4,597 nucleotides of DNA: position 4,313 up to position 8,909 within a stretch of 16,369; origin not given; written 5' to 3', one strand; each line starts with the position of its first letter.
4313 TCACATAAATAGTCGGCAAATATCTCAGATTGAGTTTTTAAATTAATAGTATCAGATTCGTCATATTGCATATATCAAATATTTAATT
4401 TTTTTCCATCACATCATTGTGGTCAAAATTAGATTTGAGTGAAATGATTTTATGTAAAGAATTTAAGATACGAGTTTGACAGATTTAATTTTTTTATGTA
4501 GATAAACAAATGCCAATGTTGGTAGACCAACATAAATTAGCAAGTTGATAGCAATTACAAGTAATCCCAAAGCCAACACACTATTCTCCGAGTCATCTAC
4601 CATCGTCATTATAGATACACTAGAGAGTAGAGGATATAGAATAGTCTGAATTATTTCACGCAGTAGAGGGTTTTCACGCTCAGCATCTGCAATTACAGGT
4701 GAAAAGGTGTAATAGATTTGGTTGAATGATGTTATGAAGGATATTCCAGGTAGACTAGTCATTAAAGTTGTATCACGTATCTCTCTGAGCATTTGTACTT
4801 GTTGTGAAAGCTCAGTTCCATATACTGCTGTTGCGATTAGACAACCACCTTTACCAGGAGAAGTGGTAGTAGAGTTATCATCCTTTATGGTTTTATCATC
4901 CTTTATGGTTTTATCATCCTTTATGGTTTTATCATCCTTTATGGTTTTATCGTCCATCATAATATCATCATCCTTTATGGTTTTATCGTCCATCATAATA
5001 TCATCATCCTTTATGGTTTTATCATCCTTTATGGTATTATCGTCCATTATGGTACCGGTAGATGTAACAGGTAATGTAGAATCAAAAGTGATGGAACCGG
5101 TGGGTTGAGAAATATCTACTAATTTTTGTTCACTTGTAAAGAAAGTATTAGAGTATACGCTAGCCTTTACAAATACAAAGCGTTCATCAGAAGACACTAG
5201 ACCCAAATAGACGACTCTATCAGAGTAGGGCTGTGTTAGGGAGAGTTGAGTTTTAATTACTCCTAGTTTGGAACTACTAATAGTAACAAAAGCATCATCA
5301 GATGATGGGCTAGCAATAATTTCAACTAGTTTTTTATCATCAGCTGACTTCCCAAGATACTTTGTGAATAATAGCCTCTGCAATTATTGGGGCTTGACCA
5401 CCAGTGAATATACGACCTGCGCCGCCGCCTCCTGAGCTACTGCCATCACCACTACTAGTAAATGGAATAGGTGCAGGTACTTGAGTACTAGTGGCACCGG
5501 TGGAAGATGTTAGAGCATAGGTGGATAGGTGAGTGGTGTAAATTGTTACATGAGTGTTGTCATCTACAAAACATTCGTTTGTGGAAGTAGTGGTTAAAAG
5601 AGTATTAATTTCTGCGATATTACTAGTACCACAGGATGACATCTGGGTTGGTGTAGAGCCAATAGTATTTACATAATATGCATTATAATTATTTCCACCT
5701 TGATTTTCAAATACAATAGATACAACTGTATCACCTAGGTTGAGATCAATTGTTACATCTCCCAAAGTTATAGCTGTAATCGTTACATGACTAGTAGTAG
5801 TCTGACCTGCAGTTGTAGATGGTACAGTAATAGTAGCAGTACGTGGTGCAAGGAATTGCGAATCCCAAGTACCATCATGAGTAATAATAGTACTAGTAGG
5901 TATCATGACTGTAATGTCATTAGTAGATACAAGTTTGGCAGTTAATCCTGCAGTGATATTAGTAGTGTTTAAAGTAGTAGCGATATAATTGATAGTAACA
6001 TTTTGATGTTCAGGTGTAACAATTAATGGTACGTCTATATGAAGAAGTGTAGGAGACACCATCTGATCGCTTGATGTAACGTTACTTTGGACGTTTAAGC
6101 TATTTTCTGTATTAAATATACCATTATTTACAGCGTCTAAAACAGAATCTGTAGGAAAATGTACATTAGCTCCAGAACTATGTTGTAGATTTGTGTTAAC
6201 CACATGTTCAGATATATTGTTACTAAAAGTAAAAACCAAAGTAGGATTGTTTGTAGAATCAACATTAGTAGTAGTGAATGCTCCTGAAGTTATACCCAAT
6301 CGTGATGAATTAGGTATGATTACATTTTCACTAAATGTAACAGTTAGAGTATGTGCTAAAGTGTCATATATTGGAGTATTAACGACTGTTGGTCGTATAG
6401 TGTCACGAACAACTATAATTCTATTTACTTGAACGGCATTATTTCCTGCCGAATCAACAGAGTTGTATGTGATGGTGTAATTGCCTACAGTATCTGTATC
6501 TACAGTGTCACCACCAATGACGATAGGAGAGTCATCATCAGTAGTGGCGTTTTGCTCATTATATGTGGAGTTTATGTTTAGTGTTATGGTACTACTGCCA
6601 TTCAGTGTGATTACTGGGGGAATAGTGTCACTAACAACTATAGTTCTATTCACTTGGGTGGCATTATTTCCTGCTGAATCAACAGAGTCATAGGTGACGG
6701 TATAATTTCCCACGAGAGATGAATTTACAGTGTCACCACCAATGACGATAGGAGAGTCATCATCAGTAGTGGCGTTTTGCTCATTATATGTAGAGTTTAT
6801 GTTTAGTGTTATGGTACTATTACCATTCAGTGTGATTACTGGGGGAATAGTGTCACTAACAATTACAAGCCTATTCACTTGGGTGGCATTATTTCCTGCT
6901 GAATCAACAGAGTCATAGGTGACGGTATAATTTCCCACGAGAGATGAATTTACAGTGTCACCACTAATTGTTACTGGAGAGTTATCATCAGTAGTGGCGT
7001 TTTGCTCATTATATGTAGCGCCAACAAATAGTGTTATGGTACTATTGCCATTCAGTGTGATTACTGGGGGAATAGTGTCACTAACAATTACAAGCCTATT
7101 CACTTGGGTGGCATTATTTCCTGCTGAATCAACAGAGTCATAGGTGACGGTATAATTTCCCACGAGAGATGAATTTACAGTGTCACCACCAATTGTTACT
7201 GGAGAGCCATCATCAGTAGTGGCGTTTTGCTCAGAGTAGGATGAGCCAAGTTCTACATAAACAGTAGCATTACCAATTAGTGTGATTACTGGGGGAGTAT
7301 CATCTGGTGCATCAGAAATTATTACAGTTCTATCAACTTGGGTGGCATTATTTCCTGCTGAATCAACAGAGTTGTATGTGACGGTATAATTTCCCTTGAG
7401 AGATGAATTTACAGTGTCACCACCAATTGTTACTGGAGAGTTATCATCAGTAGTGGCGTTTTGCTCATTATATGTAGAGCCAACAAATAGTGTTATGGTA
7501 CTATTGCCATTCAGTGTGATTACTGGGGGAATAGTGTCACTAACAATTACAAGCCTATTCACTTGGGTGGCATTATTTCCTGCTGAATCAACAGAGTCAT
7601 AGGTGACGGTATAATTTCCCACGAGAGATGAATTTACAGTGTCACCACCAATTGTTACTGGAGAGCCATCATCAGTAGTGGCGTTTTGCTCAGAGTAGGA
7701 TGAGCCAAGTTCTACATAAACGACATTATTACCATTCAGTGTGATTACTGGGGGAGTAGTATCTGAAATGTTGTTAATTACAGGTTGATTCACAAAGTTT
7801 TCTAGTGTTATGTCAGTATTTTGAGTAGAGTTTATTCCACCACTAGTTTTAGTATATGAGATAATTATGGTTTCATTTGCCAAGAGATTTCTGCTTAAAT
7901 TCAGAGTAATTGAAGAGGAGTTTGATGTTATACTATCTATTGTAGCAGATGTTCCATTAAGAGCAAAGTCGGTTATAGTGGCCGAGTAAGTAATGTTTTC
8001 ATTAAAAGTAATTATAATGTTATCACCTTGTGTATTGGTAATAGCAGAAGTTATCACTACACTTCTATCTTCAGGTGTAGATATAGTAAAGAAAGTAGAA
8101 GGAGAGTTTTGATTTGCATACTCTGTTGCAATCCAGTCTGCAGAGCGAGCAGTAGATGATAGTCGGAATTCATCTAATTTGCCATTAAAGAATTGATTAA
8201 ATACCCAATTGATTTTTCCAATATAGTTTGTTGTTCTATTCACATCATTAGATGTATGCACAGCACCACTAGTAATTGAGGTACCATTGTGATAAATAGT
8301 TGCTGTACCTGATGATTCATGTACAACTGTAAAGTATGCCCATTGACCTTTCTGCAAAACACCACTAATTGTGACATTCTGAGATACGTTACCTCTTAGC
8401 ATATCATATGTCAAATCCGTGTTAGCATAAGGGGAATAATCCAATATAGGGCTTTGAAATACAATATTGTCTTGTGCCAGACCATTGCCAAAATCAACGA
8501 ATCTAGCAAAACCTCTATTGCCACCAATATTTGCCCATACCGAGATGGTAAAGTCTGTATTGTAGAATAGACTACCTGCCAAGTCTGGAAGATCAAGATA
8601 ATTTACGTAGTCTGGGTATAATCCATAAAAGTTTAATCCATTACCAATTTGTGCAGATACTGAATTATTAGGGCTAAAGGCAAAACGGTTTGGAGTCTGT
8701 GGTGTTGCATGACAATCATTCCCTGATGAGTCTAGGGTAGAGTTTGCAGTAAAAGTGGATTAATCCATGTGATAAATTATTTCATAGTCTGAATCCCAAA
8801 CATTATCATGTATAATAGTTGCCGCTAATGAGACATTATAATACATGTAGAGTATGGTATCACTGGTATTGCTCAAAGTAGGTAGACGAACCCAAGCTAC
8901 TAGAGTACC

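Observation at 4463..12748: One signal peptide, one membrane anchor, five ORFs: an 8.3-kb co-oriented surface-protein locus that reads like a single ~2,700-aa protein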

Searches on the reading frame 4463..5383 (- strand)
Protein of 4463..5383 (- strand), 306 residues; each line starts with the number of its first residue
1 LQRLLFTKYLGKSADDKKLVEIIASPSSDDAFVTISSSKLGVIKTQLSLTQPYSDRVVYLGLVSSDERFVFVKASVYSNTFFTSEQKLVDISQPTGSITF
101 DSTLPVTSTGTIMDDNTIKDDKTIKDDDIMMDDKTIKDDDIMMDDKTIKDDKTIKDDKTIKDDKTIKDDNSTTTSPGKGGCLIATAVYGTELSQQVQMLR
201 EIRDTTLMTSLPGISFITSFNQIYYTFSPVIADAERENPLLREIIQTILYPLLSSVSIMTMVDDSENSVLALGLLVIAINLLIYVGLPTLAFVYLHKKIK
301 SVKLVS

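Call 5: search_protein_families(library=pfam, proteins=[window:4466-5383:-], max_evalue=0.01)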
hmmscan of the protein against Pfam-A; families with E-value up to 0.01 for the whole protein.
window:4466-5383:- (306 aa): 0 families

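Call 6: search_protein_families(library=ncbifam, proteins=[window:4466-5383:-], max_evalue=0.01)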
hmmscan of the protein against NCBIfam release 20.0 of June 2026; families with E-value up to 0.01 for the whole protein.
window:4466-5383:- (306 aa): 1 family
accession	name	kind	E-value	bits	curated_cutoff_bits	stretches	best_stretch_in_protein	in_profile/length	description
NF041770.1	CFI_box_CTERM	domain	4.7e-20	71.2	40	1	181-252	1-68/69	CFI-box-CTERM domain-containing protein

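Call 10: find_encoding_contigs(protein=window:4463-5383:-, flank=10000, max_places=10)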
Protein window:4463-5383:- (306 aa): no gene with exactly this product is on record in the collection.

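Call 28: find_related_loci(query=window:4466-5383:-, collection=genome_contigs, flank=10000)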
Query window:4466-5383:- (306 aa) in genome_contigs; peptide patterns used: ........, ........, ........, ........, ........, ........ (x = any residue, [..] = any of these).
147 stretches matched a pattern; 5 encode a relative of the query (tblastn E <= 1e-3); 5 distinct loci.
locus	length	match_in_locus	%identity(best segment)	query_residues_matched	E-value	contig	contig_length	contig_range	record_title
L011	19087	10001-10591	41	115-301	2e-44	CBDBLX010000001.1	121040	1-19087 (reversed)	MAG: Nitrosopumilus sp. isolate d80432ba-c2df-4ac8-b91e-8c13a379b252 genome assembly, contig: contig_1, whole genome sho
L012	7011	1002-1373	48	179-301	5e-39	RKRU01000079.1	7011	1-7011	MAG: Nitrosopumilaceae archaeon isolate PNGco_C_binSS26 scaffold_2201, whole genome shotgun sequence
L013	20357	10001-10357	48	179-298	2e-35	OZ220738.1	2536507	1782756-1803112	MAG: Nitrosopumilaceae archaeon isolate fffc057b-369a-431a-97bf-40e39b5bab9e genome assembly, chromosome: 1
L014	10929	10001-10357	48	179-298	1e-34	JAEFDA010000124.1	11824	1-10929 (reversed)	MAG: Thaumarchaeota archaeon isolate TS contig-70_508_length_11825_read-count_331141, whole genome shotgun sequence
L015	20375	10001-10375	45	171-297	3e-34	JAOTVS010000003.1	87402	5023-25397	MAG: Nitrosopumilus sp. isolate 13_May_SF_Bin54 13_May_SF_Bin54_scaffold_114_c1, whole genome shotgun sequence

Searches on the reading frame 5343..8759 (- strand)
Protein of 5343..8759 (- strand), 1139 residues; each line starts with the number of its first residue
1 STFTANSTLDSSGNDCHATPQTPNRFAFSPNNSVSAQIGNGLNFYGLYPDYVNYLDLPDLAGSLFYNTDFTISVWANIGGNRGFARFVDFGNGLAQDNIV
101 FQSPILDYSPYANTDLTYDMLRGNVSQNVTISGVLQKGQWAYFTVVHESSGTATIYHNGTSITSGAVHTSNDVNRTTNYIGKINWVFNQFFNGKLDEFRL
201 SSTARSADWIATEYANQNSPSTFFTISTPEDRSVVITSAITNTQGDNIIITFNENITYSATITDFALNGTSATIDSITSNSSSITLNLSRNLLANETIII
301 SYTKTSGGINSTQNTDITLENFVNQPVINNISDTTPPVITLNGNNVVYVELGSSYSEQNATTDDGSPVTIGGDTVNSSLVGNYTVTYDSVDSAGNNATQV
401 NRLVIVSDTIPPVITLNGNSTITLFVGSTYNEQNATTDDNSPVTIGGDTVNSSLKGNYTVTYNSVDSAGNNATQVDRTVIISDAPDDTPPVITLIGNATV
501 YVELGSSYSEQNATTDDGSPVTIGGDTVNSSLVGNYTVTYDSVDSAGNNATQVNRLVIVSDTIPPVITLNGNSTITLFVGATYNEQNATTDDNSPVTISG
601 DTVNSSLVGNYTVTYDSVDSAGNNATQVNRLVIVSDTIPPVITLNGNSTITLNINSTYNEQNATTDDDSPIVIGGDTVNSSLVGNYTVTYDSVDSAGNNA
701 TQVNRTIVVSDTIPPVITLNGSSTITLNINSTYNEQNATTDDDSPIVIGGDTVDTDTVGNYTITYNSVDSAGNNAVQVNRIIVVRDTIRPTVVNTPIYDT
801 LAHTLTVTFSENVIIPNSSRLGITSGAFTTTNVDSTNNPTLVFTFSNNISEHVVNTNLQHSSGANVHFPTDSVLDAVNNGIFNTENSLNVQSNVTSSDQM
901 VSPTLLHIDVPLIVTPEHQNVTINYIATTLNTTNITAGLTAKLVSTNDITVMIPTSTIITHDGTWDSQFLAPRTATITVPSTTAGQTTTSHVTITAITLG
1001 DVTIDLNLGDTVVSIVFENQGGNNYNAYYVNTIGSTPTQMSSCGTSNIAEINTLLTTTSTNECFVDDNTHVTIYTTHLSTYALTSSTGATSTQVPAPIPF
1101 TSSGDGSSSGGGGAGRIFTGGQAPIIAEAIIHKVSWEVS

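Call 5: search_protein_families(library=pfam, proteins=[window:5343-8759:-], max_evalue=0.01)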
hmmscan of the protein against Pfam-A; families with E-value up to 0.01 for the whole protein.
window:5343-8759:- (1139 aa): 6 families
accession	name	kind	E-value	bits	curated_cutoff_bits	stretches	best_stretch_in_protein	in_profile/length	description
PF16403.11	Bact_surface_Ig-like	-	1.5e-69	230.4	27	6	567-634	1-71/71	Bacterial surface protein, Ig-like domain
PF18981.6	InlK_D3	-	6.2e-20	71.5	25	5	432-481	25-75/75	Internalin K domain (D3/D4)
PF13385.13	Laminin_G_3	-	3.6e-18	66.6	27.6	1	53-211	5-151/151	Concanavalin A-like lectin/glucanases superfamily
PF07523.18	Big_3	-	0.00042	21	21.2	0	577-616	19-56/68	Bacterial Ig-like domain (group 3)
PF13750.12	Big_3_3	-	0.00093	19.3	27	0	533-573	14-54/157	Bacterial Ig-like domain (group 3)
PF12245.14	Big_3_2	-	0.009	16.6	23.3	0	452-481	91-120/122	Bacterial Ig-like domain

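Call 6: search_protein_families(library=ncbifam, proteins=[window:5343-8759:-], max_evalue=0.01)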
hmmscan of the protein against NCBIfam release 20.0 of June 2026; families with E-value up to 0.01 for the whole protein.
window:5343-8759:- (1139 aa): 4 families
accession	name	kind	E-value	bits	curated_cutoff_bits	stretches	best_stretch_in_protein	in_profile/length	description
NF033932.1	LapB_rpt_80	domain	6.1e-22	77.7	45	6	609-658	1-50/83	LapB repeat-containing protein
NF047446.1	barrel_OmpL47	domain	1.1e-15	57.8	40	0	743-776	27-60/68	OmpL47-type beta-barrel domain-containing protein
NF047441.1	Lepto_OmpL47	equivalog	1.8e-13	50.8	250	0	456-514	113-167/336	multi-beta-barrel domain surface protein OmpL47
TIGR00162.1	TIGR00162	hypoth_equivalog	4.4e-07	29.5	200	0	632-696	52-115/260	proteasome assembly chaperone family protein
